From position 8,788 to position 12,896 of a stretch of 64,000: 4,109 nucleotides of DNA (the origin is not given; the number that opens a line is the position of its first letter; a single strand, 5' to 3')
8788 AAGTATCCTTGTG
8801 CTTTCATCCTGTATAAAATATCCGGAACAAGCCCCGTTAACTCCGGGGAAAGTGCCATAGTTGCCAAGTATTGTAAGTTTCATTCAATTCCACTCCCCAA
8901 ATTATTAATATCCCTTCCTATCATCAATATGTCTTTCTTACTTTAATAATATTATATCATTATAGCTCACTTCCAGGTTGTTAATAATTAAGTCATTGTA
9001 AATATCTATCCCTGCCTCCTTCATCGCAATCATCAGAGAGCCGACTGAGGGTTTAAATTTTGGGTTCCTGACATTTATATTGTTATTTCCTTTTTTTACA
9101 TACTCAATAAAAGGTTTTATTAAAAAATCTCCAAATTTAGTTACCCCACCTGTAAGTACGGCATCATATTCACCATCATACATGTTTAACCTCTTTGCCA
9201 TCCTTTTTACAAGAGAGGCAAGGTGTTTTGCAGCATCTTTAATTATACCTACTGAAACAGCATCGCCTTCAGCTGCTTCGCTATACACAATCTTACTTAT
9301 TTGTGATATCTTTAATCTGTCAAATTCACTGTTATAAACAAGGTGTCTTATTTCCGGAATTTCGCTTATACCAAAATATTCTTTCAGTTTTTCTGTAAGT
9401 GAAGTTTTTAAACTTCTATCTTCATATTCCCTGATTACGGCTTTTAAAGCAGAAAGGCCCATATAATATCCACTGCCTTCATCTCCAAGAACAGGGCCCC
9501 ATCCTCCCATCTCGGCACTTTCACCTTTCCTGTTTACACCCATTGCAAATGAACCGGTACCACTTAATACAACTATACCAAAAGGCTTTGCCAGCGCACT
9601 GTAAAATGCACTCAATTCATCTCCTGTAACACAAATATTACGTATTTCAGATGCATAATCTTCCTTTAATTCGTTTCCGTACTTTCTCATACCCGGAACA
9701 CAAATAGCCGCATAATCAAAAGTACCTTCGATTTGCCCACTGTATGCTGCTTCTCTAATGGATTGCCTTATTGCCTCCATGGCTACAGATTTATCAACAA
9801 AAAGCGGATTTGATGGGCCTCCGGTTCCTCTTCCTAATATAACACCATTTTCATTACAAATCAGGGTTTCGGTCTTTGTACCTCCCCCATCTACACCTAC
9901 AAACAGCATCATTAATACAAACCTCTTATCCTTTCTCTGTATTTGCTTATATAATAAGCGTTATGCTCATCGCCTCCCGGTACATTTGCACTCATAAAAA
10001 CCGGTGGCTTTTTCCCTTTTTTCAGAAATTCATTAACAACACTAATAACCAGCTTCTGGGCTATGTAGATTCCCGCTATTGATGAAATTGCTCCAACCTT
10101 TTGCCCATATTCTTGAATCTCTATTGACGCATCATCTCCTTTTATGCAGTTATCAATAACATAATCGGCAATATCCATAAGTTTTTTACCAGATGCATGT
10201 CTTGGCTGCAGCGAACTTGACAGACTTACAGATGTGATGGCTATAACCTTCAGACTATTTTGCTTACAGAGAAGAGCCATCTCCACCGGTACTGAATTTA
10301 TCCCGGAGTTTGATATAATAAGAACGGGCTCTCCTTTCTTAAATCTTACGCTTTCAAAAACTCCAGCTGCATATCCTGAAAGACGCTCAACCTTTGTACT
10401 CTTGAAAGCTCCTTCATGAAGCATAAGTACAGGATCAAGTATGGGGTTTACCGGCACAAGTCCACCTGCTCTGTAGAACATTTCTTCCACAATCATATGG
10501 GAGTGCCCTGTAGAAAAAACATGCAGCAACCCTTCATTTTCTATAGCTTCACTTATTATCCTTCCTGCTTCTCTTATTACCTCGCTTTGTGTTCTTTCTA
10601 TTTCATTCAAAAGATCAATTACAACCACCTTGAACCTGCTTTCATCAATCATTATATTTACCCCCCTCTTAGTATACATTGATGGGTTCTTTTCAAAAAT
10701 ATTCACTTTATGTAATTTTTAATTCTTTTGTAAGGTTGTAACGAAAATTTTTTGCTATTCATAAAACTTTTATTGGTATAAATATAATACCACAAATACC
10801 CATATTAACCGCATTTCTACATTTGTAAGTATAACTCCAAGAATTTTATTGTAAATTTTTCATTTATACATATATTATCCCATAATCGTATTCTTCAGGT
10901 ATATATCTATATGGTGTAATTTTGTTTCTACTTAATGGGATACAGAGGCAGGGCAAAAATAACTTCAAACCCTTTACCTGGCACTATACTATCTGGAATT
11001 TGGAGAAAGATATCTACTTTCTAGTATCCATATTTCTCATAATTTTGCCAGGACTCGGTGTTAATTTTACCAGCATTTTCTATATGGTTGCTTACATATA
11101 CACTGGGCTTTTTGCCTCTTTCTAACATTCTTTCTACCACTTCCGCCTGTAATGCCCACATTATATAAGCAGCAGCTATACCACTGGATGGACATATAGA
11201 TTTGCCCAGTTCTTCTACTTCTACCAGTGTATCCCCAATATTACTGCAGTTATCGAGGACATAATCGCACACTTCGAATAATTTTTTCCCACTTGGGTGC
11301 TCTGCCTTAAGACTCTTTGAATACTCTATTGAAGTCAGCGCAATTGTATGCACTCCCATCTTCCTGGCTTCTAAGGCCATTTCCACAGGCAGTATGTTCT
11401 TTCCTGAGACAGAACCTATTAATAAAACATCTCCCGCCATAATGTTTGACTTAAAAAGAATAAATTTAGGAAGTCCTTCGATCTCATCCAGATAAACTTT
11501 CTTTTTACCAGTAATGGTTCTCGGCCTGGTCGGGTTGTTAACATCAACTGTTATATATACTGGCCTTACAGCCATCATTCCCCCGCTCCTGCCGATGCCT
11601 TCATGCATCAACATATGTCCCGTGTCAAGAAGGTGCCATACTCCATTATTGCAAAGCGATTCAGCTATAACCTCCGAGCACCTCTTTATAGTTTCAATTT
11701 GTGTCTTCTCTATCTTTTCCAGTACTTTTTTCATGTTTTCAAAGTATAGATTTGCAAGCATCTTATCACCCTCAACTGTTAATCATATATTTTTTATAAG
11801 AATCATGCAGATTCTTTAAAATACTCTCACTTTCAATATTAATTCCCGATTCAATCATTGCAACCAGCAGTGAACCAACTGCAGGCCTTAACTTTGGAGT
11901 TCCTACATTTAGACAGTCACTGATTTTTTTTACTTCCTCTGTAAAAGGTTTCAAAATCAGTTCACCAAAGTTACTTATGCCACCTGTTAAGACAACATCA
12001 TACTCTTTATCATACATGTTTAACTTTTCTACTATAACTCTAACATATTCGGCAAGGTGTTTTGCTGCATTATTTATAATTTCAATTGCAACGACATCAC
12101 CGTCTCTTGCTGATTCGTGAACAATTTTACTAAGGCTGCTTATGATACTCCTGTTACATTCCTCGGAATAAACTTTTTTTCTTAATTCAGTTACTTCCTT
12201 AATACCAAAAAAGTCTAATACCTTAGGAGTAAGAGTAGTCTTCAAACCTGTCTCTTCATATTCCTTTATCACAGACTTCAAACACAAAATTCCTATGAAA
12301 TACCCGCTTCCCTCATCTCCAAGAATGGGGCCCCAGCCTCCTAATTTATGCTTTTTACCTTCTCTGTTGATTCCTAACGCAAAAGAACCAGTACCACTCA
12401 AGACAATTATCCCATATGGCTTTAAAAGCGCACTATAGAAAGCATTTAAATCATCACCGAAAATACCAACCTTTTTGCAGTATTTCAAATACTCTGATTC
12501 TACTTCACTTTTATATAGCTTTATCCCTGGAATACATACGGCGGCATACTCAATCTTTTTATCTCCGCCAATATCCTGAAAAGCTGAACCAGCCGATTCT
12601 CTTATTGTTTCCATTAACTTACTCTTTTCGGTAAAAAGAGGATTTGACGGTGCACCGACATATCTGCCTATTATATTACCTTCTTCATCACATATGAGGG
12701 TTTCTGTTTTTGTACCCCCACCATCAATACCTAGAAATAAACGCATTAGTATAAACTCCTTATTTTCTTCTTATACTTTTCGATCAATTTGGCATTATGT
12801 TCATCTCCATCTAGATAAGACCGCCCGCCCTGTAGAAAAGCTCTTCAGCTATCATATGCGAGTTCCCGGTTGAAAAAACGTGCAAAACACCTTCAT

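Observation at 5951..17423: GntR(HutC)-controlled sugar locus with duplicated BadF-kinase/SIS modules, an MBL hydrolase and a 695-aa glycosidase-like protein of unrecognised family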

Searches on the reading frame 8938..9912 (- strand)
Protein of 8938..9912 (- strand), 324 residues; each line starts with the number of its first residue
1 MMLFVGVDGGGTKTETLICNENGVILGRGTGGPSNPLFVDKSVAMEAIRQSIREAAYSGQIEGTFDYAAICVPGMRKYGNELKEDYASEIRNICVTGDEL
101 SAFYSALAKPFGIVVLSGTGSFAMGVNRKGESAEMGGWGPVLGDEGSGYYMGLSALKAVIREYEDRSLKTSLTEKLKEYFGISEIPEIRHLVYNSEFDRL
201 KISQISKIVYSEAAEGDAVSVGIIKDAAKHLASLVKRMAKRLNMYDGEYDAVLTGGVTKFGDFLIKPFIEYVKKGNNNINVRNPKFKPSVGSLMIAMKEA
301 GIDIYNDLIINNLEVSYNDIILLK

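Call 3: search_protein_families(library=pfam, proteins=[window:8938-9912:-], max_evalue=0.01)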
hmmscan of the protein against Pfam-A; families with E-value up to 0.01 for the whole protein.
window:8938-9912:- (324 aa): 3 families
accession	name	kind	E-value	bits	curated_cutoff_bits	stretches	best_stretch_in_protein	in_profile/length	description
PF01869.26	BcrAD_BadFG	-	6.8e-39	134.5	31.5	1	5-296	1-271/271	BadF/BadG/BcrA/BcrD ATPase family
PF00480.26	ROK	-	0.0028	17.7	22.9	0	5-75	2-67/294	ROK family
PF00113.28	Enolase_C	-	0.0053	16.5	21.5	1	34-115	72-153/296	Enolase, C-terminal TIM barrel domain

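Call 4: search_protein_families(library=ncbifam, proteins=[window:8938-9912:-], max_evalue=0.01)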
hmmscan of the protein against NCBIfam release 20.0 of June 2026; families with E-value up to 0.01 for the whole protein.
window:8938-9912:- (324 aa): 2 families
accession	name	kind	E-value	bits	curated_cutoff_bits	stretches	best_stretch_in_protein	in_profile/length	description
NF046058.1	NagK_SO3507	equivalog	2.8e-35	122.2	370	1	2-241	9-248/295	N-acetylglucosamine kinase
TIGR00744.1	ROK_glcA_fam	subfamily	0.00066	19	260.35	1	206-268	214-272/318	ROK family glucokinase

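Call 9: search_solved_structures(query=window:8938-9912:-, max_evalue=0.001)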
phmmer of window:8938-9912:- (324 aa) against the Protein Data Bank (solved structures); distinct sequences matched with E-value up to 0.001: 11.
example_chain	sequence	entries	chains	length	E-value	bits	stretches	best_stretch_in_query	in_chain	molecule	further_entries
8zo3_A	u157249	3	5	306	2.9e-34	122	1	3-299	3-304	N-acetylmuramic acid/N-acetylglucosamine kinase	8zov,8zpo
2e2n_A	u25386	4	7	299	8.4e-30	107.3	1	1-305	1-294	HEXOKINASE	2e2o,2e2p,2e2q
2ch6_A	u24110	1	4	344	7e-18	68.2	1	3-240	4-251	N-ACETYL-D-GLUCOSAMINE KINASE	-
2ch5_A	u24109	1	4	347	7.1e-18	68.1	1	3-240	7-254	NAGK PROTEIN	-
1zxo_A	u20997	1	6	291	9.4e-13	51.3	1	7-210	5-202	conserved hypothetical protein Q8A1P1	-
1zbs_A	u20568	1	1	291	9.1e-11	44.8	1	3-198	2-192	hypothetical protein PG1100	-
1zc6_A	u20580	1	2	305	3.9e-10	42.7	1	4-211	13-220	probable N-acetylglucosamine kinase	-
8oqk_A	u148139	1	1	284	2e-06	30.5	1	8-197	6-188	N-acetylglucosamine kinase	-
8ow7_A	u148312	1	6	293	2.2e-06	30.4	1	7-197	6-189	N-acetylglucosamine kinase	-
8ow9_B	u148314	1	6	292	4.6e-06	29.3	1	6-207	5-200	Putative novel MurNAc kinase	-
8oqw_A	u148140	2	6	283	4.7e-06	29.3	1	7-207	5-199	ATPase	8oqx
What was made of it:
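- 8938..9912 (-): BadF-type sugar kinase 1 (324 aa); orthologue of the single kinase of the closest relatives. Best PDB match is MurK, 8zo3 (call 9).
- On BadF/BadG/BcrA/BcrD-type sugar kinases (NagK/MurK group): Best PDB hit is MurK, 8zo3 (call 9).
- Closest known: MurK/MurQ N-acetylmuramic acid salvage. Same: A BadF-type 6-kinase whose best solved relative is MurK (call 9).
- The kinase is nearest to MurK (call 9). The second-best PDB match of the kinase is a broad-specificity hexokinase, 2e2n (call 9).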

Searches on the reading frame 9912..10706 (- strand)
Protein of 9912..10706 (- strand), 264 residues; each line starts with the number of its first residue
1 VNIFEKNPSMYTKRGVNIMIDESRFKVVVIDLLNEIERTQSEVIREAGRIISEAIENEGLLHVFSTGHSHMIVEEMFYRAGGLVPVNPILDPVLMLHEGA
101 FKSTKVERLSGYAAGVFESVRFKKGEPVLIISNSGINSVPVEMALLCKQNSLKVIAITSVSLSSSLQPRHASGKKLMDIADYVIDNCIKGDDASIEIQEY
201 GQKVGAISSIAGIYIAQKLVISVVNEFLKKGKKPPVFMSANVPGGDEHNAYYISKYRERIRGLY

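Call 3: search_protein_families(library=pfam, proteins=[window:9912-10706:-], max_evalue=0.01)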
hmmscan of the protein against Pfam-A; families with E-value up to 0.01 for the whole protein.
window:9912-10706:- (264 aa): 3 families
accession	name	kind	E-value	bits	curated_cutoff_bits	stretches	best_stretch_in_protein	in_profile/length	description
PF13580.11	SIS_2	-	4.1e-42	143.9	27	1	28-159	5-138/138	SIS domain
PF10740.15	DUF2529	-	9.8e-05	22.4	22.3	0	116-222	70-164/169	Domain of unknown function (DUF2529)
PF01380.27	SIS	-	0.0074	16.5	25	0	123-164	52-93/131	SIS domain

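Call 4: search_protein_families(library=ncbifam, proteins=[window:9912-10706:-], max_evalue=0.01)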
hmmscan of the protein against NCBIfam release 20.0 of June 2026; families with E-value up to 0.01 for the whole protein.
window:9912-10706:- (264 aa): 1 family
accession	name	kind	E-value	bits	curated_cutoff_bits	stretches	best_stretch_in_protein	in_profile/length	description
NF002805.0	PRK02947.1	subfamily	7.3e-87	290.6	135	1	26-263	8-246/247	sugar isomerase domain-containing protein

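Call 8: search_solved_structures(query=window:9912-10706:-, max_evalue=0.01)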
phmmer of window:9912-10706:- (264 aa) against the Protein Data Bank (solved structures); distinct sequences matched with E-value up to 0.01: 2.
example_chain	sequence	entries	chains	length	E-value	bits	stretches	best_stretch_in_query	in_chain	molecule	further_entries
3cvj_A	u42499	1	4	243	2.4e-50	174.7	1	32-256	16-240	Putative phosphoheptose isomerase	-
9eol_A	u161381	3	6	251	1.1e-36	130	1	24-260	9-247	UPF0309 protein SCO4393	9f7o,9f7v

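Call 30: search_solved_structures(query=window:9912-10652:-, max_evalue=0.01, show_alignments=2)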
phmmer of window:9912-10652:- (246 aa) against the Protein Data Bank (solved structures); distinct sequences matched with E-value up to 0.01: 2.
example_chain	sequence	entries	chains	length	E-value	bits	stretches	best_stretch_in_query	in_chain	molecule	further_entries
3cvj_A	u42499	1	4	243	2e-50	174.8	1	14-238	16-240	Putative phosphoheptose isomerase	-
9eol_A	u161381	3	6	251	9e-37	130.1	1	7-242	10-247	UPF0309 protein SCO4393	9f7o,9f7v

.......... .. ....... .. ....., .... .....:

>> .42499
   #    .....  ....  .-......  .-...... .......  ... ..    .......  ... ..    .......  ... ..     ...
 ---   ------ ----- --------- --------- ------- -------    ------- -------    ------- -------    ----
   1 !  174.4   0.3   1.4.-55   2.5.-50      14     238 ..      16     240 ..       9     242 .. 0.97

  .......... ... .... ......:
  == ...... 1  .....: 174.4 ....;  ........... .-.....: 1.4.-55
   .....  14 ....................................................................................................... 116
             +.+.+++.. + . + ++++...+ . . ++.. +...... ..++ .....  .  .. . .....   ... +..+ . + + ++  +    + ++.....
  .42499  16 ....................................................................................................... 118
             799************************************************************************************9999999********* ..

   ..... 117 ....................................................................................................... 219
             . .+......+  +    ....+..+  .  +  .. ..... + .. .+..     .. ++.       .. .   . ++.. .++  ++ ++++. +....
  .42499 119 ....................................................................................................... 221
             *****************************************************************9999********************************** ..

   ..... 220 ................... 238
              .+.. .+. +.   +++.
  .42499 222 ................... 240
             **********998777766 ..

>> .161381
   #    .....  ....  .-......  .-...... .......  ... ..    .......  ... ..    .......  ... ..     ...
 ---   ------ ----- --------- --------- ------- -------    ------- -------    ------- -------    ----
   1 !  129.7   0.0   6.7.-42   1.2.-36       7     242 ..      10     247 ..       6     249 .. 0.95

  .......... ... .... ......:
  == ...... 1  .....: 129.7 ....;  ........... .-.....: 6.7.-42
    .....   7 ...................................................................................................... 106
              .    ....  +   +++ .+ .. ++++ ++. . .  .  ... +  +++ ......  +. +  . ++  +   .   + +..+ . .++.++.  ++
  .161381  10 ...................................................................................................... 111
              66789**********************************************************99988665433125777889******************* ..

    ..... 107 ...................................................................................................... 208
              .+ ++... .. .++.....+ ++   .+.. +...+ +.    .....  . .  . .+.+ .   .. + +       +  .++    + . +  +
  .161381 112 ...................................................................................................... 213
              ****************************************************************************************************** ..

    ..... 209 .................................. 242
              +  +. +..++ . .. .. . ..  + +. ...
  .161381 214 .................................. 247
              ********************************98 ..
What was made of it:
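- On NagS GlcNAc-6-P dehydratase: Distant match only (130 bits, call 30).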

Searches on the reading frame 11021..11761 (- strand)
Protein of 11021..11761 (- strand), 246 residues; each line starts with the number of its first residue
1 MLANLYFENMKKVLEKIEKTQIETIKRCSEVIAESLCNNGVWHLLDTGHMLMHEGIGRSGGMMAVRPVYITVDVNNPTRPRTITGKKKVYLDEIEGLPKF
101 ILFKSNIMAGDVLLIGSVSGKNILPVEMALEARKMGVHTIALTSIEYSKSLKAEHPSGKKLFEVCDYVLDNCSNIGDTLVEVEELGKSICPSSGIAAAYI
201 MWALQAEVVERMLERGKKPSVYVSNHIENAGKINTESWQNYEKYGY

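Call 3: search_protein_families(library=pfam, proteins=[window:11021-11761:-], max_evalue=0.01)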
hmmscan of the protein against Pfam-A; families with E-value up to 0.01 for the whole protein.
window:11021-11761:- (246 aa): 1 family
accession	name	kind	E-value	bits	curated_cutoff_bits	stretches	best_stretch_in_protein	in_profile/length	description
PF13580.11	SIS_2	-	3.7e-23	82.5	27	1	6-144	2-138/138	SIS domain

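Call 4: search_protein_families(library=ncbifam, proteins=[window:11021-11761:-], max_evalue=0.01)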
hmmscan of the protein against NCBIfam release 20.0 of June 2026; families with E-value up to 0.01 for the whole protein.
window:11021-11761:- (246 aa): 2 families
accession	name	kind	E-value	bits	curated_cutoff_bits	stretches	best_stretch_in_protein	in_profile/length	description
NF002805.0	PRK02947.1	subfamily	1.6e-61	207.6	135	1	3-243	4-241/247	sugar isomerase domain-containing protein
TIGR03127.2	RuMP_HxlB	equivalog_domain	0.00093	19.1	160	1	106-149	69-112/178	6-phospho-3-hexuloisomerase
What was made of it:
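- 11021..11761 (-): SIS2-type UPF0309 protein (246 aa). SIS_2 and NF002805 (calls 3, 4).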

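Call 31: search_solved_structures(query=window:11021-11761:-, max_evalue=0.01, show_alignments=3)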
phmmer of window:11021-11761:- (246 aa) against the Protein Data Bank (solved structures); distinct sequences matched with E-value up to 0.01: 2.
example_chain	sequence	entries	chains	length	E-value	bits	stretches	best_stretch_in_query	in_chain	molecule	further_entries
3cvj_A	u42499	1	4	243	8.8e-33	117.1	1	9-243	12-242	Putative phosphoheptose isomerase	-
9eol_A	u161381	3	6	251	6.3e-27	98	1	12-241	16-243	UPF0309 protein SCO4393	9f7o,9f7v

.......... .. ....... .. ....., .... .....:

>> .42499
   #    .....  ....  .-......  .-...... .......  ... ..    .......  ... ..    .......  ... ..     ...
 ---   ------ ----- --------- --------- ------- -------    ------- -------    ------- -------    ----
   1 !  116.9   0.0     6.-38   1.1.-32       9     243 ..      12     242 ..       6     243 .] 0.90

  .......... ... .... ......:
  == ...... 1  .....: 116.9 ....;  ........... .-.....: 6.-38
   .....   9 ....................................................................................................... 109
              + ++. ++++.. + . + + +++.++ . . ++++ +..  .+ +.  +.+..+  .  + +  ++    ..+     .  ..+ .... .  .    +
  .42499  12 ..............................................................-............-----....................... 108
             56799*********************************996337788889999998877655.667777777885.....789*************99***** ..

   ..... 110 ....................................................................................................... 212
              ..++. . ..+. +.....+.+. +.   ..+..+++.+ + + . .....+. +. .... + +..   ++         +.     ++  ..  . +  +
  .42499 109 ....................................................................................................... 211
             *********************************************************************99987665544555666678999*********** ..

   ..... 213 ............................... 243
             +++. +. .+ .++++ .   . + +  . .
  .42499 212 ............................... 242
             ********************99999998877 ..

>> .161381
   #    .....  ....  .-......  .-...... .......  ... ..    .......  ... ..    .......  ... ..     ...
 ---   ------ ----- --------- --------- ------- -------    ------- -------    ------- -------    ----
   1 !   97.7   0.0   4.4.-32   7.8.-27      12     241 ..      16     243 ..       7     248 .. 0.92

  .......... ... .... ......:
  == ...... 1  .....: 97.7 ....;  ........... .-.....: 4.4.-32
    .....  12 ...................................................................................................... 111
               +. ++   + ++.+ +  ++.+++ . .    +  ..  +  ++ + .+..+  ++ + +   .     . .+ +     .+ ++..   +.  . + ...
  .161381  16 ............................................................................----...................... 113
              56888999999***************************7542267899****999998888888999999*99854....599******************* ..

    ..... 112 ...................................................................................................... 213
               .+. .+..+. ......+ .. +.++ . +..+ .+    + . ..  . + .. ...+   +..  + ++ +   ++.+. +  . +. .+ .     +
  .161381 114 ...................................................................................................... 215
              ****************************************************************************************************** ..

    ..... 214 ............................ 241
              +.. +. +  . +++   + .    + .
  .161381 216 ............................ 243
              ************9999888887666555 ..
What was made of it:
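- PDB matches 3cvj and NagS 9eol (calls 8, 30, 31).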

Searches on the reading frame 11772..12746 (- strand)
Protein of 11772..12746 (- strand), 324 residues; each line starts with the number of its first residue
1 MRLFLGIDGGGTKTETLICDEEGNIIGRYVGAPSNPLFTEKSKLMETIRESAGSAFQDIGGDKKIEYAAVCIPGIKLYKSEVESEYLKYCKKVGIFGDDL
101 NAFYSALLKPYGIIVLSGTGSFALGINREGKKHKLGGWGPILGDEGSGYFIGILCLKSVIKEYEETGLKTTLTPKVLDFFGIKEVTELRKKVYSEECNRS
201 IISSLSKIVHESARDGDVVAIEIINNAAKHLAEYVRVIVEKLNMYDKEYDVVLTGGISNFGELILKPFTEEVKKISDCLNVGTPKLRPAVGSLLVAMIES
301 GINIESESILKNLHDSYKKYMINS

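Call 3: search_protein_families(library=pfam, proteins=[window:11772-12746:-], max_evalue=0.01)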
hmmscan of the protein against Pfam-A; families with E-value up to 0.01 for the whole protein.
window:11772-12746:- (324 aa): 2 families
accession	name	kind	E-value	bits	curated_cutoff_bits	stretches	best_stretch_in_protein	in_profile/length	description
PF01869.26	BcrAD_BadFG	-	1.6e-35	123.4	31.5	1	5-296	1-271/271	BadF/BadG/BcrA/BcrD ATPase family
PF00480.26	ROK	-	1.5e-06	28.4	22.9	0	209-275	200-261/294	ROK family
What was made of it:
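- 11772..12746 (-): BadF-type sugar kinase 2 (324 aa, intact); the extra copy. PF01869 (call 3).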

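Call 4: search_protein_families(library=ncbifam, proteins=[window:11772-12746:-], max_evalue=0.01)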
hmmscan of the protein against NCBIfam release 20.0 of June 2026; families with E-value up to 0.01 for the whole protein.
window:11772-12746:- (324 aa): 3 families
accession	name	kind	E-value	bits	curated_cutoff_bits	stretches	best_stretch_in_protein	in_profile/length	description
NF046058.1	NagK_SO3507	equivalog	1.3e-32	113.5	370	1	2-260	9-262/295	N-acetylglucosamine kinase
TIGR00744.1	ROK_glcA_fam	subfamily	1.4e-08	34.4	260.35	1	206-275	214-279/318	ROK family glucokinase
NF007108.0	PRK09557.1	equivalog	0.00083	18.7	443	0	5-62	4-58/303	fructokinase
